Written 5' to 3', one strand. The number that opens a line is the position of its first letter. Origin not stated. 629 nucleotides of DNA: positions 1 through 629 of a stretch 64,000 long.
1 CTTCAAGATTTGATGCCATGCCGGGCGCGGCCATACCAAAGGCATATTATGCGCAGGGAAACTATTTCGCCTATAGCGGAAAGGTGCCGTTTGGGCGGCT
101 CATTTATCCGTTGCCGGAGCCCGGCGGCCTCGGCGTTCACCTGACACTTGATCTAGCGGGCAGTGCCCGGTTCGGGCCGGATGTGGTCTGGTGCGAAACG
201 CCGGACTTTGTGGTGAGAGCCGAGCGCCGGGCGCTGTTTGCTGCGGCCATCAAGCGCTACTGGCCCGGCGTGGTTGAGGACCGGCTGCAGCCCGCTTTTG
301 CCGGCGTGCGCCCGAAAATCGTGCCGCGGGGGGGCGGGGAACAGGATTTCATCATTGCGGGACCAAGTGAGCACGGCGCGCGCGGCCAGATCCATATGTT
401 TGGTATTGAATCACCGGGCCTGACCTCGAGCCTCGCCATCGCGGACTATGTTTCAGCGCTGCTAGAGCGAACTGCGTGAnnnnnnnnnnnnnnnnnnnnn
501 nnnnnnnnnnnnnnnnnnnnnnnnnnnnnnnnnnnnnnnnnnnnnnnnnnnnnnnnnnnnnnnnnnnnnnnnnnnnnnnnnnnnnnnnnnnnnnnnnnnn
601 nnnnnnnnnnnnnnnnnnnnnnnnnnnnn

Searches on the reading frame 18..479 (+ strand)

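Call 5: search_protein_families(library=pfam, proteins=[window:18-479:+], max_evalue=0.01)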
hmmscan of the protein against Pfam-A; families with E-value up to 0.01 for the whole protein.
window:18-479:+ (153 aa): 1 family
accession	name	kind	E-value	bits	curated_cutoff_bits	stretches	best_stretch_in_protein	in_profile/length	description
PF01266.30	DAO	-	3.3e-11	43.8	27.9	1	10-147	222-352/353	FAD dependent oxidoreductase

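Call 6: search_protein_families(library=ncbifam, proteins=[window:18-479:+], max_evalue=0.01)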
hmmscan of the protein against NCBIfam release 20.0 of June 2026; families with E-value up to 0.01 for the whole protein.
window:18-479:+ (153 aa): 2 families
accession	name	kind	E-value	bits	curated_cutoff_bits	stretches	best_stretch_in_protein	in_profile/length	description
NF008726.1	PRK11728.1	equivalog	9.9e-12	44.4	299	2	67-146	313-388/389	L-2-hydroxyglutarate oxidase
NF033460.1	glycerol3P_ox_II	equivalog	0.00038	19.7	460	1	77-149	294-360/361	type 2 glycerol-3-phosphate oxidase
